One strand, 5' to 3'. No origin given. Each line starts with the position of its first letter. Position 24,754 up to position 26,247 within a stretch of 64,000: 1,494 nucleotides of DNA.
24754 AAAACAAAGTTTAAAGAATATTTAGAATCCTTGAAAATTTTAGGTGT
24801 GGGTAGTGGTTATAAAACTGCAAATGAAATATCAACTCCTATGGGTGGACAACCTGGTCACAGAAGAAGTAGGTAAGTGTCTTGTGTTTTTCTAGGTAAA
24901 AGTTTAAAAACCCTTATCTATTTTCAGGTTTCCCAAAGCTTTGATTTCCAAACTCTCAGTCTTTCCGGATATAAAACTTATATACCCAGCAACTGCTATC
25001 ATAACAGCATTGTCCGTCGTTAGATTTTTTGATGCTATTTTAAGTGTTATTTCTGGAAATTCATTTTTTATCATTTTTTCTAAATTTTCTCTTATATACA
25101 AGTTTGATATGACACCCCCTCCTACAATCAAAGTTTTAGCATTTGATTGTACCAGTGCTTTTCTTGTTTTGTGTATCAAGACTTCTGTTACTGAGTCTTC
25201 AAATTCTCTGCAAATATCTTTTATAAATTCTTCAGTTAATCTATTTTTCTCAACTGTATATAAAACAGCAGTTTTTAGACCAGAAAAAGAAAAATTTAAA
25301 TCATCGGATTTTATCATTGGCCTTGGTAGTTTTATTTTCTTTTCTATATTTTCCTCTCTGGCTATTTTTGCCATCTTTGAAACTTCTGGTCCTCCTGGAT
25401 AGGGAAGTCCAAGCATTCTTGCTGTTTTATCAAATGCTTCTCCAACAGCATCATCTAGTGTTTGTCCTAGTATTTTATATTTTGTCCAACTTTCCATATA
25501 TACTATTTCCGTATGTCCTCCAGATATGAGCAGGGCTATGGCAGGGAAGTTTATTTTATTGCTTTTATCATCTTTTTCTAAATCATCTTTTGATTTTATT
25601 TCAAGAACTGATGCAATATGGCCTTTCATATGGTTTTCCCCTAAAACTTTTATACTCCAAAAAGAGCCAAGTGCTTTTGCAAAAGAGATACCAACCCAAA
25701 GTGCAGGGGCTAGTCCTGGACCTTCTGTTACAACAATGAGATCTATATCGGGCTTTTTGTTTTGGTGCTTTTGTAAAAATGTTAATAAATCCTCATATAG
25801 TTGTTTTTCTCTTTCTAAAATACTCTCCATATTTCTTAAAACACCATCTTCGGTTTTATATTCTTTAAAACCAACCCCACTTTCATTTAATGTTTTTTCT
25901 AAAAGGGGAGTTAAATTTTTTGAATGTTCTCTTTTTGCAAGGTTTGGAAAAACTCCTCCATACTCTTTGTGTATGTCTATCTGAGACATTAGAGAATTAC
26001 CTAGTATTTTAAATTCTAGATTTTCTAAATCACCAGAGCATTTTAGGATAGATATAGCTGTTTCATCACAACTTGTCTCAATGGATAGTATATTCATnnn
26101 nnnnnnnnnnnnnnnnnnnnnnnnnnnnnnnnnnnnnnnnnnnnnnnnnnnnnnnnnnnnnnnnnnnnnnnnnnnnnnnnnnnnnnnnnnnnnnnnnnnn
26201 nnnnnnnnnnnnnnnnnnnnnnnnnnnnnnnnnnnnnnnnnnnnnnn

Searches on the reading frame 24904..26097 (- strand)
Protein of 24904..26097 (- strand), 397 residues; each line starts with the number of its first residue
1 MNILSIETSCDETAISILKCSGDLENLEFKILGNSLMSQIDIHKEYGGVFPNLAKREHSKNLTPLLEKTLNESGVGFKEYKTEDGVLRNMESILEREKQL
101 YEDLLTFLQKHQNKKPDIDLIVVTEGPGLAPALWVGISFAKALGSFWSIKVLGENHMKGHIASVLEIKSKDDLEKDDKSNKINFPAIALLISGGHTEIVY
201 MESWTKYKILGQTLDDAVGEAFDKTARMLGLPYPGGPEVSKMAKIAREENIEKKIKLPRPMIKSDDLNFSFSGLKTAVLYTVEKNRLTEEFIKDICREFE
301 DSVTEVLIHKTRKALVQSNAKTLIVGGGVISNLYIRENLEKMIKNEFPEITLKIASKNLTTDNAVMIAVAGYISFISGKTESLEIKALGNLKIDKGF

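Call 10: find_encoding_contigs(protein=window:24904-26097:-, flank=6000, max_places=10)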
Protein window:24904-26097:- (397 aa): 3 contigs read that carry it; 1 place shown.
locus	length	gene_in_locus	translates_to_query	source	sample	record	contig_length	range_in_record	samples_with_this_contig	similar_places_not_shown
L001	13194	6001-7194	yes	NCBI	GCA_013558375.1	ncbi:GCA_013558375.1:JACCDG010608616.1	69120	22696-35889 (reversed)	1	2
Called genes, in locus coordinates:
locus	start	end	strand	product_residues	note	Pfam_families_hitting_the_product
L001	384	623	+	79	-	-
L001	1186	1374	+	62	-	-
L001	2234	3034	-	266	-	PF02195:ParB_N (faint)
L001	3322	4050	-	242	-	-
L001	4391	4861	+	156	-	-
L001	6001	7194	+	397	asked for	PF00814:TsaD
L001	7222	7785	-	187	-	-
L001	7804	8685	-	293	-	PF01116:F_bP_aldolase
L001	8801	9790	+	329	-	PF00294:PfkB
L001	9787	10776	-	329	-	PF02779:Transket_pyr, PF02780:Transketolase_C, PF17147:PFOR_II, PF22613:Transketolase_C_1 (faint)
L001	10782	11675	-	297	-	PF00456:Transketolase_N, PF13292:DXP_synthase_N, PF00676:E1_dh (weak)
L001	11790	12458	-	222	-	PF00834:Ribul_P_3_epim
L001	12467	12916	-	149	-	PF02502:LacAB_rpiB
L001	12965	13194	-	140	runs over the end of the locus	-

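Call 12: find_related_loci(query=window:24904-26097:-, collection=genome_contigs, flank=4000)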
Query window:24904-26097:- (397 aa) in genome_contigs; peptide patterns used: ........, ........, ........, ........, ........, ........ (x = any residue, [..] = any of these).
360 stretches matched a pattern; 314 encode a relative of the query (tblastn E <= 1e-3); the best 80 are kept; 80 distinct loci.
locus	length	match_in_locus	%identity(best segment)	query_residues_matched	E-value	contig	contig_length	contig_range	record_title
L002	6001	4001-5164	70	1-393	2e-178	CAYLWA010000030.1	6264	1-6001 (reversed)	MAG TPA_asm: uncultured Candidatus Saccharibacteria bacterium isolate SRP342105_co2_388 genome assembly, contig: NODE_14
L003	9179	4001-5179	57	1-394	6e-136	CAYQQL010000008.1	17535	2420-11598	MAG TPA_asm: uncultured Candidatus Saccharibacteria bacterium isolate SRP286056_co3_38 genome assembly, contig: NODE_319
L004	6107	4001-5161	56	1-393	5e-134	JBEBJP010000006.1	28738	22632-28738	MAG: Parcubacteria group bacterium isolate SF2_12 NODE_631_length_28738_cov_12.676874, whole genome shotgun sequence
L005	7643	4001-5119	58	1-376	2e-132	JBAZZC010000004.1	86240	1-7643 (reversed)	MAG: Candidatus Paceibacterota bacterium isolate SO_2017_GW1_97 NODE_1698_length_86240_cov_1.538107_OW334_2017, whole ge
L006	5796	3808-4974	51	1-393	2e-132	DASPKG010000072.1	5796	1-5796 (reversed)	MAG TPA_asm: Candidatus Paceibacterota bacterium isolate SMAG_U12030 k141_1052425, whole genome shotgun sequence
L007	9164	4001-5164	56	1-395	9e-130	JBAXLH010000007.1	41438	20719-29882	MAG: bacterium isolate ELA422 MAG422_7, whole genome shotgun sequence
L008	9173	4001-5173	52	1-393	5e-129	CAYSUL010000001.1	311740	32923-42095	MAG TPA_asm: uncultured Candidatus Saccharibacteria bacterium isolate SRP302447_co1_302 genome assembly, contig: NODE_93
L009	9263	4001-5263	50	1-394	4e-128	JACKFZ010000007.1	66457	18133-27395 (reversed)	MAG: Candidatus Nomurabacteria bacterium isolate HK-STAS-PATE-18 HK-STAS-PATE-18_7, whole genome shotgun sequence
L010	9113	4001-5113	57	1-376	6e-128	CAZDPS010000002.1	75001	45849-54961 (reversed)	MAG TPA_asm: uncultured Candidatus Saccharibacteria bacterium isolate SRP300315_co1_23 genome assembly, contig: NODE_178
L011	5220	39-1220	53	1-393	4e-127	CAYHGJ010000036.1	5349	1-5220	MAG TPA_asm: uncultured Candidatus Saccharibacteria bacterium isolate ERP119705_co13_11 genome assembly, contig: NODE_19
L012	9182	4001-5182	53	1-381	4e-126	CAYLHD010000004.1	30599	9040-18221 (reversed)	MAG TPA_asm: uncultured Candidatus Saccharibacteria bacterium isolate binchicken_co243_277 genome assembly, contig: NODE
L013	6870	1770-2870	52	1-372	1e-125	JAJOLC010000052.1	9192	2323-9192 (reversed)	MAG: Candidatus Paceibacterota bacterium isolate MAG-712 c_000000000293, whole genome shotgun sequence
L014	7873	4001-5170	54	1-393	2e-125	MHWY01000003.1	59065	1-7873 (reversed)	MAG: Candidatus Zambryskibacteria bacterium RIFOXYD1_FULL_40_13 rifoxyd1_full_scaffold_141, whole genome shotgun sequenc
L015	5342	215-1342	55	1-375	3e-125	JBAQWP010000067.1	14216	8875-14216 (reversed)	MAG: Minisyncoccia bacterium isolate MFD03290_ilm_asm_bin18 k127_80655, whole genome shotgun sequence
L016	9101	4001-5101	53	1-372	4e-125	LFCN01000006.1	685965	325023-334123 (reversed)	MAG: Parcubacteria bacterium C7867-004 C7867_00001, whole genome shotgun sequence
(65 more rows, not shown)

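Call 18: find_homologous_proteins(query=window:24904-26097:-, max_evalue=1e-80)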
Query window:24904-26097:- (397 aa): 7485 proteins with E <= 1e-80 among 8000 candidates; the best 120 are listed.
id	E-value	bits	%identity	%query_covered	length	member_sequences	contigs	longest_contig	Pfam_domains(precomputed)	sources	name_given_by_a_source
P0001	3.0e-256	868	100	100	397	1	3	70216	PF00814.32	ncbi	-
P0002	2.9e-191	654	77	99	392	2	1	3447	PF00814.32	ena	-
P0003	3.4e-168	578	70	99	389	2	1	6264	PF00814.32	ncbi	-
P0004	2.4e-156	539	65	99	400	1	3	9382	PF00814.32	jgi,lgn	jgi:N6-L-threonylcarbamoyladenine synthase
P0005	1.4e-149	517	62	99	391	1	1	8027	PF00814.32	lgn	-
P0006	1.2e-147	510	63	99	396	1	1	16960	PF00814.32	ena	-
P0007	5.8e-145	501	60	99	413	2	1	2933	PF00814.32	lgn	-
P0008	5.3e-137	475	58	98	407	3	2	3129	PF00814.32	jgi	jgi:N6-L-threonylcarbamoyladenine synthase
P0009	2.1e-134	467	58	99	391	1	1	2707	PF00814.32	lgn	-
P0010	2.7e-133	463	58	99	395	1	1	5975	PF00814.32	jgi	jgi:N6-L-threonylcarbamoyladenine synthase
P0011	3.6e-131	456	57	99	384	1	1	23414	PF00814.32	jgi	jgi:N6-L-threonylcarbamoyladenine synthase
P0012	3.8e-131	456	56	99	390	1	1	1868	PF00814.32,PF22521.3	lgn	-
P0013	9.5e-131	455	55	99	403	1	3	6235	PF00814.32,PF22521.3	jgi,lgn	-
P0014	1.3e-130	454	57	99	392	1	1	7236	PF00814.32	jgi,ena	-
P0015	4.3e-130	453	57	99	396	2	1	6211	PF00814.32,PF22521.3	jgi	jgi:N6-L-threonylcarbamoyladenine synthase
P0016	5.3e-130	452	57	99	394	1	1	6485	PF00814.32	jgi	jgi:N6-L-threonylcarbamoyladenine synthase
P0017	6.6e-130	452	57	99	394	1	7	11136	PF00814.32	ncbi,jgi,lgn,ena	jgi:N6-L-threonylcarbamoyladenine synthase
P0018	9.1e-130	451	56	99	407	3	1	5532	PF00814.32,PF22521.3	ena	-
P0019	1.2e-129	451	55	98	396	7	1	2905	PF00814.32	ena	-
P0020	1.6e-129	451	56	99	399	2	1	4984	PF00814.32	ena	-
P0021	3.5e-129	450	57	99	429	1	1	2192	PF00814.32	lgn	-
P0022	4.7e-129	449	55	99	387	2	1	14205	PF00814.32,PF22521.3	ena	-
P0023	7.3e-129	448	56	99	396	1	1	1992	PF00814.32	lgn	-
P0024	8.0e-129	448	54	99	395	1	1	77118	PF00814.32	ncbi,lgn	-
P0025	1.5e-128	447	56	99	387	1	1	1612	PF00814.32,PF22521.3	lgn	-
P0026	1.8e-128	447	55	99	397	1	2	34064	PF00814.32,PF22521.3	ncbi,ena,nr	ncbi:MAG: O-sialoglycoprotein endopeptidase [Parcubacteria group bacterium Athens0714_16]|nr:MAG: O-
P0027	2.9e-128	447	57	99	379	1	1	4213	PF00814.32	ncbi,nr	ncbi:tRNA (adenosine(37)-N6)-threonylcarbamoyltransferase complex transferase subunit TsaD [Candidat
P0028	4.9e-128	446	56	99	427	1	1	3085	PF00814.32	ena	-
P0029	8.1e-128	445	55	99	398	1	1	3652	PF00814.32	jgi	jgi:N6-L-threonylcarbamoyladenine synthase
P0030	8.4e-128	445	58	99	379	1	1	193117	PF00814.32,PF22521.3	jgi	jgi:N6-L-threonylcarbamoyladenine synthase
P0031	8.6e-128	445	58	94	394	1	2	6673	PF00814.32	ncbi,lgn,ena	-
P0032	9.1e-128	445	56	99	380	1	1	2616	PF00814.32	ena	-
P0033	9.7e-128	445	57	99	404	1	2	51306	PF00814.32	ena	-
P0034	1.2e-127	444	56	99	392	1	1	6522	PF00814.32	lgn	-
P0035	1.3e-127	444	56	99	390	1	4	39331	PF00814.32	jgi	jgi:N6-L-threonylcarbamoyladenine synthase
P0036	1.4e-127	444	56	94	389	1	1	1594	PF00814.32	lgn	-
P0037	1.5e-127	444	55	98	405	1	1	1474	PF00814.32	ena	-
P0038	1.6e-127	444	56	99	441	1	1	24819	PF00814.32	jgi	jgi:N6-L-threonylcarbamoyladenine synthase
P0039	1.6e-127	444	53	99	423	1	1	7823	PF00814.32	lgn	-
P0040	1.7e-127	444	54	98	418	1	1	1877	PF00814.32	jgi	jgi:N6-L-threonylcarbamoyladenine synthase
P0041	2.4e-127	444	55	94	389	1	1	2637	PF00814.32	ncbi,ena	-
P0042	4.2e-127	443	57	99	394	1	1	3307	PF00814.32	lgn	-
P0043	4.7e-127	443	55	99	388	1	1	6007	PF00814.32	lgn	-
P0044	6.0e-127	442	55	99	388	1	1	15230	PF00814.32,PF22521.3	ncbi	-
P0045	7.7e-127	442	54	99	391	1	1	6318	PF00814.32,PF22521.3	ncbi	-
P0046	1.1e-126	441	55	99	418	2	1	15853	PF00814.32,PF22521.3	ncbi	-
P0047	1.5e-126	441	55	99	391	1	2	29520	PF00814.32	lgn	-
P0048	1.7e-126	441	56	99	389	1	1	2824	PF00814.32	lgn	-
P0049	1.8e-126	441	57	99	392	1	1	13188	PF00814.32,PF22521.3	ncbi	-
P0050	2.0e-126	440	56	99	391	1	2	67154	PF00814.32,PF22521.3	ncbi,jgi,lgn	jgi:N6-L-threonylcarbamoyladenine synthase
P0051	2.1e-126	440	55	99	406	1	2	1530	PF00814.32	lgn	-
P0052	3.2e-126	440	53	99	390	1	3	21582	PF00814.32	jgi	jgi:N6-L-threonylcarbamoyladenine synthase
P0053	4.1e-126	439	54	99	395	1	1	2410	PF00814.32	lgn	-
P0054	4.4e-126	439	55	99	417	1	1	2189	PF00814.32,PF22521.3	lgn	-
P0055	5.3e-126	439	54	98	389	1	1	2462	PF00814.32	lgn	-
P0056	5.7e-126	439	55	99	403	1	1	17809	PF00814.32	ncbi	-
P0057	7.2e-126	439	54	99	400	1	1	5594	PF00814.32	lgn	-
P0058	8.8e-126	438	54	99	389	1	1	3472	PF00814.32,PF22521.3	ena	-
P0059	8.9e-126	438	57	99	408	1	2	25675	PF00814.32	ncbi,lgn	ncbi:MAG: tRNA (adenosine(37)-N6)-threonylcarbamoyltransferase complex transferase subunit TsaD [Min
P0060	9.0e-126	438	55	99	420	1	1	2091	PF00814.32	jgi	jgi:N6-L-threonylcarbamoyladenine synthase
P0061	1.2e-125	438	54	99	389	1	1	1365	PF00814.32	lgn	-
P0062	1.3e-125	438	55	99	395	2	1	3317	PF00814.32,PF22521.3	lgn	-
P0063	1.3e-125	438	58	94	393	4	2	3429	PF00814.32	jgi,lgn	jgi:N6-L-threonylcarbamoyladenine synthase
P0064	1.5e-125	438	55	94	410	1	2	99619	PF00814.32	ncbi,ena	-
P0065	1.6e-125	438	55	97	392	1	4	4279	PF00814.32,PF22521.3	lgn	-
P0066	1.8e-125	437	57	95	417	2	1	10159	PF00814.32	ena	-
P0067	1.8e-125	437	54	99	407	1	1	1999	PF00814.32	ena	-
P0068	1.9e-125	437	55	99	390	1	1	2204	PF00814.32,PF22521.3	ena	-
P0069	2.0e-125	437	55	99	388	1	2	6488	PF00814.32,PF22521.3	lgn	-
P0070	2.5e-125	437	56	99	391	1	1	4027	PF00814.32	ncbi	-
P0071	2.6e-125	437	56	99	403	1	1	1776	PF00814.32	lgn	-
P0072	2.7e-125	437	54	99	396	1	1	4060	PF00814.32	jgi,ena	-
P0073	3.0e-125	437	54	99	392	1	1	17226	PF00814.32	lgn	-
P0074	4.0e-125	436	55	99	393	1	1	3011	PF00814.32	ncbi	-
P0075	4.0e-125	436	55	99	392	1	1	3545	PF00814.32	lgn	-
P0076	4.4e-125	436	54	99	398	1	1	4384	PF00814.32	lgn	-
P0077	4.6e-125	436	57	94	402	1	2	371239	PF00814.32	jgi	jgi:N6-L-threonylcarbamoyladenine synthase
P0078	5.0e-125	436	55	94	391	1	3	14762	PF00814.32,PF22521.3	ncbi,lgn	-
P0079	5.6e-125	436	57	99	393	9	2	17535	PF00814.32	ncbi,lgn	-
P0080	5.7e-125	436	55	99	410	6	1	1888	PF00814.32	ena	-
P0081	5.8e-125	436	54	99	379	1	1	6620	PF00814.32,PF22521.3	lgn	-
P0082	6.0e-125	436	58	94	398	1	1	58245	PF00814.32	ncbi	-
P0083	7.0e-125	435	56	99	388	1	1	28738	PF00814.32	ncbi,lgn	ncbi:MAG: tRNA (adenosine(37)-N6)-threonylcarbamoyltransferase complex transferase subunit TsaD [Par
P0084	7.1e-125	435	55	99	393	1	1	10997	PF00814.32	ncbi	-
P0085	7.8e-125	435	58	94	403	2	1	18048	PF00814.32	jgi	jgi:N6-L-threonylcarbamoyladenine synthase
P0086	8.3e-125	435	55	99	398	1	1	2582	PF00814.32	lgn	-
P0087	9.0e-125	435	55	99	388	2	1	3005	PF00814.32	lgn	-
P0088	9.2e-125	435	52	99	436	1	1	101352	PF00814.32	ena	-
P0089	9.5e-125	435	54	99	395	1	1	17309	PF00814.32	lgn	-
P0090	1.0e-124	435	55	99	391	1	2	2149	PF00814.32,PF22521.3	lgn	-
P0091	1.2e-124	435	54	99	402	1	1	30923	PF00814.32,PF22521.3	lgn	-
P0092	1.3e-124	435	55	99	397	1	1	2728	PF00814.32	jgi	jgi:N6-L-threonylcarbamoyladenine synthase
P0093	1.3e-124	435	54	98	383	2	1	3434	PF00814.32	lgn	-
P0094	1.4e-124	434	58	95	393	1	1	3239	PF00814.32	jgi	-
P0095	1.7e-124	434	55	94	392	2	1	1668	PF00814.32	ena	-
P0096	1.9e-124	434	55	99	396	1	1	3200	PF00814.32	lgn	-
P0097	2.3e-124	434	56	99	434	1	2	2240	PF00814.32,PF22521.3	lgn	-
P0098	2.7e-124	433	55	99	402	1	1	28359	PF00814.32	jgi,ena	-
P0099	3.2e-124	433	55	99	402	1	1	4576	PF02543.22,PF00814.32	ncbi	-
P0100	5.4e-124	432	56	99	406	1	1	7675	PF00814.32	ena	-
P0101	6.3e-124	432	55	100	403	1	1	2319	PF00814.32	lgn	-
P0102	6.4e-124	432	55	99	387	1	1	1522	PF00814.32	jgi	jgi:N6-L-threonylcarbamoyladenine synthase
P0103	6.5e-124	432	57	94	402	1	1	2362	PF00814.32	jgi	jgi:N6-L-threonylcarbamoyladenine synthase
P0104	6.7e-124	432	51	99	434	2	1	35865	PF00814.32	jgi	jgi:N6-L-threonylcarbamoyladenine synthase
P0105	7.5e-124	432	56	99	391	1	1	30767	PF00814.32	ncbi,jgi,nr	ncbi:MAG: O-sialoglycoprotein endopeptidase [Parcubacteria bacterium C7867-003]|nr:MAG: O-sialoglyco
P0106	7.5e-124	432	57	99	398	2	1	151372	PF00814.32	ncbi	ncbi:MAG: tRNA (adenosine(37)-N6)-threonylcarbamoyltransferase complex transferase subunit TsaD [Min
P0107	7.7e-124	432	57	99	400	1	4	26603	PF00814.32,PF22521.3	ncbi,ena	-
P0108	7.8e-124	432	58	95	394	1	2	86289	PF00814.32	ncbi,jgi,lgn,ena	ncbi:MAG: tRNA (adenosine(37)-N6)-threonylcarbamoyltransferase complex transferase subunit TsaD [Can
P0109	8.0e-124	432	54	99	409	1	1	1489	PF00814.32,PF22521.3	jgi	jgi:N6-L-threonylcarbamoyladenine synthase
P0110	9.0e-124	432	54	99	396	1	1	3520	PF00814.32,PF22521.3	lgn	-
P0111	9.9e-124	432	56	95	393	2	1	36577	PF00814.32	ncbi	-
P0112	1.0e-123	432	57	94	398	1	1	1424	PF00814.32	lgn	-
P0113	1.4e-123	431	54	98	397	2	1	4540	PF00814.32,PF22521.3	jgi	-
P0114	1.5e-123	431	55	99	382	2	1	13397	PF00814.32,PF22521.3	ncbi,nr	ncbi:MAG: tRNA (adenosine(37)-N6)-threonylcarbamoyltransferase complex transferase subunit TsaD [bac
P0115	1.5e-123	431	56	99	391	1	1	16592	PF00814.32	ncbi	-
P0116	1.5e-123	431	55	99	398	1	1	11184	PF00814.32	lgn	-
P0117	1.7e-123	431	53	99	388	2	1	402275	PF00814.32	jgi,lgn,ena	-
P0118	1.8e-123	431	52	99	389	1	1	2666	PF00814.32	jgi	jgi:N6-L-threonylcarbamoyladenine synthase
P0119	1.8e-123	431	58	95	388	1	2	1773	PF00814.32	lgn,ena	-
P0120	1.8e-123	431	55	99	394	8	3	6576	PF00814.32,PF22521.3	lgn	-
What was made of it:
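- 24904..26097 (-): tsaD, the constant neighbour of the sRNA. PF00814 (calls 10, 18).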

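Call 20: find_encoding_contigs(protein=P0002, flank=5000, max_places=3)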
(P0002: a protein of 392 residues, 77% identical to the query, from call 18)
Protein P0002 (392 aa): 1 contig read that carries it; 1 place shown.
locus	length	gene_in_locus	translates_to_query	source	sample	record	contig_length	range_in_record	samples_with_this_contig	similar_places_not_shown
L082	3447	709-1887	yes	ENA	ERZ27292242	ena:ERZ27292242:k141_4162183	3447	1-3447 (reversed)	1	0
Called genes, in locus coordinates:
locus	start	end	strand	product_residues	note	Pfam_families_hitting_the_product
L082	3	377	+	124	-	?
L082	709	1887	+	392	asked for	PF00814:TsaD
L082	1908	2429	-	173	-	-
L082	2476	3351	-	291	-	PF01116:F_bP_aldolase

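Call 21: find_encoding_contigs(protein=P0004, flank=5000, max_places=3)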
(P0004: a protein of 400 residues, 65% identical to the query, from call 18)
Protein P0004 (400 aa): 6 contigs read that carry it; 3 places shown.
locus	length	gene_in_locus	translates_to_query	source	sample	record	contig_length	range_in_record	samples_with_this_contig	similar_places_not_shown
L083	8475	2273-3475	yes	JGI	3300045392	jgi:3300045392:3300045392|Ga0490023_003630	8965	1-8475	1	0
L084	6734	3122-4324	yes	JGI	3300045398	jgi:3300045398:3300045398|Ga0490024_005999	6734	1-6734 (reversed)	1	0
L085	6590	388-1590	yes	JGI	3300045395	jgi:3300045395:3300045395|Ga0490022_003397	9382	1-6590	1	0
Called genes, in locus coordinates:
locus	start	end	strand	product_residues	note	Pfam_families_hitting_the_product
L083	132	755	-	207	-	PF01966:HD (weak)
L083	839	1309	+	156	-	PF00293:NUDIX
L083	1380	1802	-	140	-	-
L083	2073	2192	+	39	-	-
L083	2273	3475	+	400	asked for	PF00814:TsaD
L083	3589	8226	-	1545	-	PF16403:Bact_surface_Ig-like, PF13448:DUF4114 (weak), PF00801:PKD (faint), PF16403:Bact_surface_Ig-like, PF05345:He_PIG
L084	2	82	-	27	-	?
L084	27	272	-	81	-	-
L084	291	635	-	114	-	PF07866:DUF1653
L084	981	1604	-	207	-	PF01966:HD (weak)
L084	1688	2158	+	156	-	PF00293:NUDIX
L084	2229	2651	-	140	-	-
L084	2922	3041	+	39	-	-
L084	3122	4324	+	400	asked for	PF00814:TsaD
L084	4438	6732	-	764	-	?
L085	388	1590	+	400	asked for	PF00814:TsaD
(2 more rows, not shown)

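Call 22: find_encoding_contigs(protein=P0006, flank=5000, max_places=3)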
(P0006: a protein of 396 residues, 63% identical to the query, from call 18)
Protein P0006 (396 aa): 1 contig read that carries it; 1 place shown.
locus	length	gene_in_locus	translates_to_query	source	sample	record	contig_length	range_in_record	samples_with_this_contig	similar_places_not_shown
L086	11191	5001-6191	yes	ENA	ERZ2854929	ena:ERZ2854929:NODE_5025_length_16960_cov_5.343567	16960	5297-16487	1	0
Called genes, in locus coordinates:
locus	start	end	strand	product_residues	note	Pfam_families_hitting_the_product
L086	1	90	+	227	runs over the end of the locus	-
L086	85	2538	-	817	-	PF01726:LexA_DNA_bind, PF00717:Peptidase_S24, PF02384:N6_Mtase, PF20473:MmeI_Mtase (weak), PF07669:Eco57I, PF12950:TaqI_C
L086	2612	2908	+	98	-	-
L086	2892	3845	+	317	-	-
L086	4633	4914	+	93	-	-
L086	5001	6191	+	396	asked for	PF00814:TsaD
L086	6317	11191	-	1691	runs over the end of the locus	PF04862:DUF642 (weak), PF16403:Bact_surface_Ig-like, PF18911:PKD_4 (faint), PF00801:PKD (faint), PF16403:Bact_surface_Ig-like, PF13448:DUF4114 (weak), PF16403:Bact_surface_Ig-like, PF05345:He_PIG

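Call 64: list_cluster_members(proteins=[P0002, P0001, P0003])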
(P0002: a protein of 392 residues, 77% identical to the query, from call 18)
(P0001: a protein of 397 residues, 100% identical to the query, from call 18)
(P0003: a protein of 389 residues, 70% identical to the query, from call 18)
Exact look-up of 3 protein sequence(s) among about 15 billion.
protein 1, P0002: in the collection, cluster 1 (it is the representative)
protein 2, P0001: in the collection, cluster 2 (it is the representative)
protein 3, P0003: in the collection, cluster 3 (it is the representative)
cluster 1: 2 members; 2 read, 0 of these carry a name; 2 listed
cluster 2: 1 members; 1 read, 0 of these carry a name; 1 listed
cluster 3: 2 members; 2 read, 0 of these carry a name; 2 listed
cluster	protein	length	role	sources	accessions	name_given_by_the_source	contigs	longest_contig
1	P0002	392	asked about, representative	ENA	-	-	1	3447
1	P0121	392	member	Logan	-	-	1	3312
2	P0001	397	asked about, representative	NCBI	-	-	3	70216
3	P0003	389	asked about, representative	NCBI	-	-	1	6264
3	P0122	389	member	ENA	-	-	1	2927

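Call 65: find_encoding_contigs(protein=P0121, flank=5000, max_places=3)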
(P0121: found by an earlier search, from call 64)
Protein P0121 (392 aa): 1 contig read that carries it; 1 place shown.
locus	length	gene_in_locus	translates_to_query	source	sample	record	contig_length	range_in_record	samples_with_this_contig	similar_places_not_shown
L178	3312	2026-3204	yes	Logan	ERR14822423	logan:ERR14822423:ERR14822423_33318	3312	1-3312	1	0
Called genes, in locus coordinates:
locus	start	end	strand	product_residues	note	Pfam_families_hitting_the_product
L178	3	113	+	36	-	?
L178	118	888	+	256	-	-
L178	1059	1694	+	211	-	PF16715:CDPS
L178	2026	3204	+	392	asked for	PF00814:TsaD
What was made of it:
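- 24904..26097 (-): The divergent arrangement is kept in the window, L001, L082 and L178 (calls 20, 65).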

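Call 66: find_encoding_contigs(protein=P0005, flank=5000, max_places=3)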
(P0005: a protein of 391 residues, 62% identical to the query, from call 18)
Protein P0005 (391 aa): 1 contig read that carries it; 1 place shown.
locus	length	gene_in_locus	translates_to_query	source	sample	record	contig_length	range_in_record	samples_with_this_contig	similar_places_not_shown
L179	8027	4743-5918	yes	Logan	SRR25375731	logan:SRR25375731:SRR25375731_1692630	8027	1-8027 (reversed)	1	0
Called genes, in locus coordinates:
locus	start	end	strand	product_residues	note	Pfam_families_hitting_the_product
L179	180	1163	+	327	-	-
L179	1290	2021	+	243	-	-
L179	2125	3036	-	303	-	-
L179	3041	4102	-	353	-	PF00145:DNA_methylase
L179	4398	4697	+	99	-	-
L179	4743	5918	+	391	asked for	PF00814:TsaD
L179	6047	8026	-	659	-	?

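Call 72: find_homologous_proteins(query=L178:1059-1694:+, max_evalue=1e-20)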
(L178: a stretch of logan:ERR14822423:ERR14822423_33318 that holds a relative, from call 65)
Query L178:1059-1694:+ (211 aa): 126 proteins with E <= 1e-20 among 222 candidates; the best 120 are listed.
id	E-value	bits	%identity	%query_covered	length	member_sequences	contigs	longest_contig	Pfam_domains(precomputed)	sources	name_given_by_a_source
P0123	1.5e-136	471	100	100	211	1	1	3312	PF16715.12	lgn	-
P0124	6.5e-102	358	74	100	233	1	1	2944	PF16715.12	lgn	-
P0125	1.2e-98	347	73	100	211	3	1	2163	PF16715.12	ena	-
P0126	6.1e-98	345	71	100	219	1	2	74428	PF16715.12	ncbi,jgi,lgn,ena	jgi:cyclo(L-tyrosyl-L-tyrosyl) synthase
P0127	2.4e-97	343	71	100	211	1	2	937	PF16715.12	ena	-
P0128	5.1e-97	342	70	100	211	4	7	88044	PF16715.12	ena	-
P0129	7.9e-97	341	70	100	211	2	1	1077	PF16715.12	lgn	-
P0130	5.5e-95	335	71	99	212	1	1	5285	PF16715.12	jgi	-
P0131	1.1e-94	334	71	100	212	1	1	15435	PF16715.12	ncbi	-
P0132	2.3e-93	330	70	96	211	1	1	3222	PF16715.12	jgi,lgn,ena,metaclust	metaclust:\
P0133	2.5e-93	330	67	100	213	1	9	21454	PF16715.12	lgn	-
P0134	2.2e-89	317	66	100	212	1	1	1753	PF16715.12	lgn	-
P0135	4.3e-88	312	66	99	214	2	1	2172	PF16715.12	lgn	-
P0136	5.0e-87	309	64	100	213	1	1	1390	PF16715.12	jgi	jgi:cyclo(L-tyrosyl-L-tyrosyl) synthase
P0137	2.3e-86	307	63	100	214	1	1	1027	PF16715.12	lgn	-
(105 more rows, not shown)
